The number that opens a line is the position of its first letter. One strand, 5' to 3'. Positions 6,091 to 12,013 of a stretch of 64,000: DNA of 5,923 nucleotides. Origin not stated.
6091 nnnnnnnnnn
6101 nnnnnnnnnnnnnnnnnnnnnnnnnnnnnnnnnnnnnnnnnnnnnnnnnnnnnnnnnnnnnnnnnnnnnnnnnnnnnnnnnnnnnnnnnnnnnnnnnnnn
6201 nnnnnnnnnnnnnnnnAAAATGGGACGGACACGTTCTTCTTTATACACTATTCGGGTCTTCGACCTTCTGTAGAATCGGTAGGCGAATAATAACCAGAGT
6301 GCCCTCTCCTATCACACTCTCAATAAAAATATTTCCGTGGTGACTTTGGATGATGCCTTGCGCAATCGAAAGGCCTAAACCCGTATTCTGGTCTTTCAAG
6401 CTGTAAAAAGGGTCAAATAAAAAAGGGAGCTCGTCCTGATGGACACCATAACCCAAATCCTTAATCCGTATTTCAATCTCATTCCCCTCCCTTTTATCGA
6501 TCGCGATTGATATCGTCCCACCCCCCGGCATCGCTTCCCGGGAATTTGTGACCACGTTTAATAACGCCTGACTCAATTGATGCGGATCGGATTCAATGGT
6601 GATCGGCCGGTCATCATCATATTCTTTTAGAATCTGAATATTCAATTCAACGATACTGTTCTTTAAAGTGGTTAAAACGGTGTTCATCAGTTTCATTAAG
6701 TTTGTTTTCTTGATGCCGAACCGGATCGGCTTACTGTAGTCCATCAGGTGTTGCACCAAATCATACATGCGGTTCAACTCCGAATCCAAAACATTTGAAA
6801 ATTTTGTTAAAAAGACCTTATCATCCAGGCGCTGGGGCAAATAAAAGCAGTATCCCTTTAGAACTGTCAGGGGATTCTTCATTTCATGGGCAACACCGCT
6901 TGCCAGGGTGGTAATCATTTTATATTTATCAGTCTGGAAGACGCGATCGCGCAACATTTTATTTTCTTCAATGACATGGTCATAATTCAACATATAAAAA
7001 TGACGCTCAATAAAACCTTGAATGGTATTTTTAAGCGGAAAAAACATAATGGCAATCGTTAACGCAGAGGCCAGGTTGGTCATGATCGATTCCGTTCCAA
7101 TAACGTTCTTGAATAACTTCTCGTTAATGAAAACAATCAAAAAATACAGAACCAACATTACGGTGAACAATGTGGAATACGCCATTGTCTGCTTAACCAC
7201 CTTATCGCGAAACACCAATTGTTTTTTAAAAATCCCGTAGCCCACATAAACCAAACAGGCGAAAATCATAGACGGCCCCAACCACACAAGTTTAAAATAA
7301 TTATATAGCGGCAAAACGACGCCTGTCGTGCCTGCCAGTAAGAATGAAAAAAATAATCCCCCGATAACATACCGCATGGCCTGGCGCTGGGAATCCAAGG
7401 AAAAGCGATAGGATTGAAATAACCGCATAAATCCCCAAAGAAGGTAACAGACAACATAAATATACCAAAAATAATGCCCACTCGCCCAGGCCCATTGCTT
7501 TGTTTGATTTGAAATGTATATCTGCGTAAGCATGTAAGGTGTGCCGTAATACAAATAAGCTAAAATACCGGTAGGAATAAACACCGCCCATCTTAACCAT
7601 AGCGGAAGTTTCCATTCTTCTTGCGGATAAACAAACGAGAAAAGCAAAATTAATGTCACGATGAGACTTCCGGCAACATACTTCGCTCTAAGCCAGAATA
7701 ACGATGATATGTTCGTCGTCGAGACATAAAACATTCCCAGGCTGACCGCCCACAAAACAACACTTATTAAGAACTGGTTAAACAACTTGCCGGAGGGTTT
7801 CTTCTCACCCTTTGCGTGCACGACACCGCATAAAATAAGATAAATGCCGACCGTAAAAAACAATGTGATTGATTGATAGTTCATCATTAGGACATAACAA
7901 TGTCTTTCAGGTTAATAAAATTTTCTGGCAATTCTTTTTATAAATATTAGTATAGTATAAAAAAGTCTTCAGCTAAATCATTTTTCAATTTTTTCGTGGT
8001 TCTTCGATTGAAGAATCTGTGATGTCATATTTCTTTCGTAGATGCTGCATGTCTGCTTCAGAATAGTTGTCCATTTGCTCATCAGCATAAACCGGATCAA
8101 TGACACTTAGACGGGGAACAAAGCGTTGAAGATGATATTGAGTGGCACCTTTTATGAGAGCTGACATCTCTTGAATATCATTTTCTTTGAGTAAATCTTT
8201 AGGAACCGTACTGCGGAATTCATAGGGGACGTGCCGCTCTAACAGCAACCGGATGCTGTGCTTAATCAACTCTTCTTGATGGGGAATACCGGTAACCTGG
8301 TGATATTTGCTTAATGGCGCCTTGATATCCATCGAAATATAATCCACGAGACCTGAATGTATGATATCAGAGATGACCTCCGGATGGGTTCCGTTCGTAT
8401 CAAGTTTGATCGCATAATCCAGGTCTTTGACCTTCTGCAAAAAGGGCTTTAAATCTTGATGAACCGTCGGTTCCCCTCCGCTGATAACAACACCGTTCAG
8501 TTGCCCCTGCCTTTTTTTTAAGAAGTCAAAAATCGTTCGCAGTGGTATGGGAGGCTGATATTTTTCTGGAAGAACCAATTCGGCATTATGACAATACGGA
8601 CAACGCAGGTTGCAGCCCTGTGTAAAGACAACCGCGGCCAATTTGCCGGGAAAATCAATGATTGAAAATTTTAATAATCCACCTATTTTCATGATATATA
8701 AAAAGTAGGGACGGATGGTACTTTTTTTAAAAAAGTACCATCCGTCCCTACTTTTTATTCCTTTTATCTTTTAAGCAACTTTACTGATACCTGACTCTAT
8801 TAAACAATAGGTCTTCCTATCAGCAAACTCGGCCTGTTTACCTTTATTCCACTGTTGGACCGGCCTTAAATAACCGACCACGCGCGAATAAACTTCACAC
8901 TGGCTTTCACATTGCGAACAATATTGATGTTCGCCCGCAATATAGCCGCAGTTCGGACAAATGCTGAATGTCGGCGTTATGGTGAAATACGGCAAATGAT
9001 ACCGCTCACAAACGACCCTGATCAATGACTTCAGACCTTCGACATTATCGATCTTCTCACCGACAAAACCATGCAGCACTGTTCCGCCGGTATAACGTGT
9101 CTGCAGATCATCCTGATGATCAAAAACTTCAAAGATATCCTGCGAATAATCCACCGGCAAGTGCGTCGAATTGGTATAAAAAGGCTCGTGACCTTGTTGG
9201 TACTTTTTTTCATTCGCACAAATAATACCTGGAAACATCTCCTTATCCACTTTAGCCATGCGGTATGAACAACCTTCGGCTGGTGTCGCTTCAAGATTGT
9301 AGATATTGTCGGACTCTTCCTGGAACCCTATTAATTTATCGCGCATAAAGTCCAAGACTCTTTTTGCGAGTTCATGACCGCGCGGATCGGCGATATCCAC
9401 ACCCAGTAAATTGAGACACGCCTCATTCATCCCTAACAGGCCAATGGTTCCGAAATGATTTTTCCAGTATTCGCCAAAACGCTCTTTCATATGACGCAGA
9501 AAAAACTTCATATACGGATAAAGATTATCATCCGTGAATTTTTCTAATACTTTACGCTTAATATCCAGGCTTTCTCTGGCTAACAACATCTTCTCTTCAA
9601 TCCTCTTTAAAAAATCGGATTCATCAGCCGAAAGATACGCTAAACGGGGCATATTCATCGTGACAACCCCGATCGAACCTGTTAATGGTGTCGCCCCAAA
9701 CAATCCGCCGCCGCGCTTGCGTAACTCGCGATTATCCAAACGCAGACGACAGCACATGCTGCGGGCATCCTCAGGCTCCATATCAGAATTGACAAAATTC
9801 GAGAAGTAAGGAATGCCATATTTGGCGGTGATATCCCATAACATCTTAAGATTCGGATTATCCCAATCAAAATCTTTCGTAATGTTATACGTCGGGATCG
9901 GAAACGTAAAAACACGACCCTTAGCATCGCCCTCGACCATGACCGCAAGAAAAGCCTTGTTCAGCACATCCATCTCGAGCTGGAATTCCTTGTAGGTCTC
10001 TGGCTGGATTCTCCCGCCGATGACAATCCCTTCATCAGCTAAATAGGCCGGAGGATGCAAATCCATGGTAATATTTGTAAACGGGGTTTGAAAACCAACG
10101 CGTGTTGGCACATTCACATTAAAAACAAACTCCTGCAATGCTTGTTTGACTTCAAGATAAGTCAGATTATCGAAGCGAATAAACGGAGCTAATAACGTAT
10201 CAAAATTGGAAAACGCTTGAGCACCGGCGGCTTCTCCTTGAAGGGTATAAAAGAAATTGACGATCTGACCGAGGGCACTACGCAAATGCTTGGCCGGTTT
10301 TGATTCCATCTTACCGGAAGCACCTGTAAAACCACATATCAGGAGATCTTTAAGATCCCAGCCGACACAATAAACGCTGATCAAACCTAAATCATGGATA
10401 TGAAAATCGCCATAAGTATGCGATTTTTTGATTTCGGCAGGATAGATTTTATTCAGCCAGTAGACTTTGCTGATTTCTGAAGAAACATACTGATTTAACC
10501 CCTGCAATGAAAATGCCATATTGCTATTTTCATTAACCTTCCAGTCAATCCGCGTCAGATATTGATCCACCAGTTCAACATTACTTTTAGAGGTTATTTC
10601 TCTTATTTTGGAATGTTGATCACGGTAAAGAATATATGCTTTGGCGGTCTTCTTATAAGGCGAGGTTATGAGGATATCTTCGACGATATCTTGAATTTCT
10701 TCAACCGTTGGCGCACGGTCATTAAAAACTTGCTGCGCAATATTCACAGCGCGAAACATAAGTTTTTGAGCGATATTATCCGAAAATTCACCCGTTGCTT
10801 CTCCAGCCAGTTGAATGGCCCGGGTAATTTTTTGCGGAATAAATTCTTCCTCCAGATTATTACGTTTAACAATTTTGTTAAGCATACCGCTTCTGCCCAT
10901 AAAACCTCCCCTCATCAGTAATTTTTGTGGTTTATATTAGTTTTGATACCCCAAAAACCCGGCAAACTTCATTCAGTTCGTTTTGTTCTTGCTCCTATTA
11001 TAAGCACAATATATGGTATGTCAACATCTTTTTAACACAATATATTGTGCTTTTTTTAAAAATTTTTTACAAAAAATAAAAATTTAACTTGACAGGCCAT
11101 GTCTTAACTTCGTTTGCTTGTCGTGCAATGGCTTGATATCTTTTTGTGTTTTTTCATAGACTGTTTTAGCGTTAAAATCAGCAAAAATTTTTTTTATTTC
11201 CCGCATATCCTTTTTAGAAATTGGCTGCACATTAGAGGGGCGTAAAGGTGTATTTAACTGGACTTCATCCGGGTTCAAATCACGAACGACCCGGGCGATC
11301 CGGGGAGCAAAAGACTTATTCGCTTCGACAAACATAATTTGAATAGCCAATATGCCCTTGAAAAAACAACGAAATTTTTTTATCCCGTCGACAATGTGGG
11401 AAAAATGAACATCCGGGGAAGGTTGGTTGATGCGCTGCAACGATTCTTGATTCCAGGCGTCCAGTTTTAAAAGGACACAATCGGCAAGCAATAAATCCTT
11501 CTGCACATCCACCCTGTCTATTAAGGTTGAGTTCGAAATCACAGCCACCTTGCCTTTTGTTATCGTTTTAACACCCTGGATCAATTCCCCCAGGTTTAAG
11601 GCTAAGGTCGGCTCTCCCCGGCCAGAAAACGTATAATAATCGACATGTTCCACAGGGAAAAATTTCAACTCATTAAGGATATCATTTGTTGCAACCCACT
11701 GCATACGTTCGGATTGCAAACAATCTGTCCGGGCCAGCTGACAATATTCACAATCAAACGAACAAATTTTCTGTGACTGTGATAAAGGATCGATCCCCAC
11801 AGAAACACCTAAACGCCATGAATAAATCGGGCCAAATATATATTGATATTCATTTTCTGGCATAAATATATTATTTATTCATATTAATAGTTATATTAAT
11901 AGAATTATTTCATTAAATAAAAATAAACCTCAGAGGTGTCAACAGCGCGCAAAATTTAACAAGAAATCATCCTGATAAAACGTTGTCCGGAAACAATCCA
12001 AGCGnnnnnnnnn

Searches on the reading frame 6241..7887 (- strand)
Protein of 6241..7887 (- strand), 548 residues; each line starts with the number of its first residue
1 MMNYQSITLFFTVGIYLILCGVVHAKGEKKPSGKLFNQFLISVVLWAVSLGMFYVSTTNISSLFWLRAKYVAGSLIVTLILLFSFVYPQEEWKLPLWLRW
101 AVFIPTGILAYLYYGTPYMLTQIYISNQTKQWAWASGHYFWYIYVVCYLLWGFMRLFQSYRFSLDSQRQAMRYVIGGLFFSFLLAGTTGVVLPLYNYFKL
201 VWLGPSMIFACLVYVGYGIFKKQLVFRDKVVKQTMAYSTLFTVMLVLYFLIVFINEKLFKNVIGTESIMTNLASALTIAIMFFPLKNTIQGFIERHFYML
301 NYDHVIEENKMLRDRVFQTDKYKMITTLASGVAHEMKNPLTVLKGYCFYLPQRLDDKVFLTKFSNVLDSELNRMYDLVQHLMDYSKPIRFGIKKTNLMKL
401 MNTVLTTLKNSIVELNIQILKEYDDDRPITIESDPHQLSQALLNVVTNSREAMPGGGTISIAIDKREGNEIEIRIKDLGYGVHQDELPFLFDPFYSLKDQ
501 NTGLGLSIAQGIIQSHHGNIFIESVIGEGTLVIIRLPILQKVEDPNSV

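Call 8: search_protein_families(library=pfam, proteins=[window:6241-7887:-], max_evalue=0.001)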
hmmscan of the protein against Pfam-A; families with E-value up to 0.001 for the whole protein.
window:6241-7887:- (548 aa): 4 families
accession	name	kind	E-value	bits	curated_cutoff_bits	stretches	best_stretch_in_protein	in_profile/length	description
PF02518.31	HATPase_c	-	3.3e-21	76.2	26.4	1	434-538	2-109/111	Histidine kinase-, DNA gyrase B-, and HSP90-like ATPase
PF16927.11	HisKA_7TM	-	3.5e-09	37.3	28.6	1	9-224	2-219/224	N-terminal 7TM region of histidine kinase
PF00512.31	HisKA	-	5e-09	36.5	26.9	1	326-386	3-62/66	His Kinase A (phospho-acceptor) domain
PF13589.12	HATPase_c_3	-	0.00017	22.1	25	1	438-487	3-50/137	Histidine kinase-, DNA gyrase B-, and HSP90-like ATPase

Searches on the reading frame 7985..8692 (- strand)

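Call 8: search_protein_families(library=pfam, proteins=[window:7985-8692:-], max_evalue=0.001)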
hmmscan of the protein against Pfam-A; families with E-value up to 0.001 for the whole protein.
window:7985-8692:- (235 aa): 2 families
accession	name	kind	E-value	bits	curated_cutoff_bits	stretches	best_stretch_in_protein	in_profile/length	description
PF04055.27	Radical_SAM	-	6.9e-21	75.6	29.5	1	21-157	1-143/166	Radical SAM superfamily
PF13353.11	Fer4_12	-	1.9e-08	35.1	22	1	20-92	8-81/137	4Fe-4S single cluster domain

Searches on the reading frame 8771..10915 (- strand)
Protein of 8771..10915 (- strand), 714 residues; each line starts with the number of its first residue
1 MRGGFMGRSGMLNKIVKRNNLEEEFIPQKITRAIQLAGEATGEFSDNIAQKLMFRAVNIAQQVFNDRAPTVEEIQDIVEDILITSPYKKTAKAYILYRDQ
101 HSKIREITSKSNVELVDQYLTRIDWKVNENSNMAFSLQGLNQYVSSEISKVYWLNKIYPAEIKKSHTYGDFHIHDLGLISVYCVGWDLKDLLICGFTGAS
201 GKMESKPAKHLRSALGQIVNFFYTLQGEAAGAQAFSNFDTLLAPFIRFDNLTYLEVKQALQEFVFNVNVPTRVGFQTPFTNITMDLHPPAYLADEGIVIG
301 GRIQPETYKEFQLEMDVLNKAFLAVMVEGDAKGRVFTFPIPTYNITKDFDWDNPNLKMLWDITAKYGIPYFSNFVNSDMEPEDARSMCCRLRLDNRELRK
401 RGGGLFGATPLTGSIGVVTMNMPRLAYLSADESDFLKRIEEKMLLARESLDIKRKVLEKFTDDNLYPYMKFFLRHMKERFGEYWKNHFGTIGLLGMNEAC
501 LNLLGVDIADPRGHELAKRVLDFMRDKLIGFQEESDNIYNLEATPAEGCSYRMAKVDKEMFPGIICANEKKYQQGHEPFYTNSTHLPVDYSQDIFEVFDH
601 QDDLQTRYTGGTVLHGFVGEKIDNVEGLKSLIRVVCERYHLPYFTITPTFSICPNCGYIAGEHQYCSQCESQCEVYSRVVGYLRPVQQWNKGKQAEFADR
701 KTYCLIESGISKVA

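Call 8: search_protein_families(library=pfam, proteins=[window:8771-10915:-], max_evalue=0.001)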
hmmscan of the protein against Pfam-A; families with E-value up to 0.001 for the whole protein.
window:8771-10915:- (714 aa): 2 families
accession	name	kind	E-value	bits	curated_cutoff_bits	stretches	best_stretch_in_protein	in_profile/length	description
PF13597.11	NRDD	-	3.3e-198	660.3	26.2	1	129-703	1-562/562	Anaerobic ribonucleoside-triphosphate reductase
PF03477.21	ATP-cone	-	3.6e-20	72.7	25.8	1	14-102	2-87/88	ATP cone domain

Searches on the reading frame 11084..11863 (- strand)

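Call 8: search_protein_families(library=pfam, proteins=[window:11084-11863:-], max_evalue=0.001)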
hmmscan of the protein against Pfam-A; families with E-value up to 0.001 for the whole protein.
window:11084-11863:- (259 aa): 1 family
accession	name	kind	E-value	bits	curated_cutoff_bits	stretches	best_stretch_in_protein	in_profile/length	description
PF04055.27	Radical_SAM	-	1.9e-11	44.9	29.5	1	31-165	4-137/166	Radical SAM superfamily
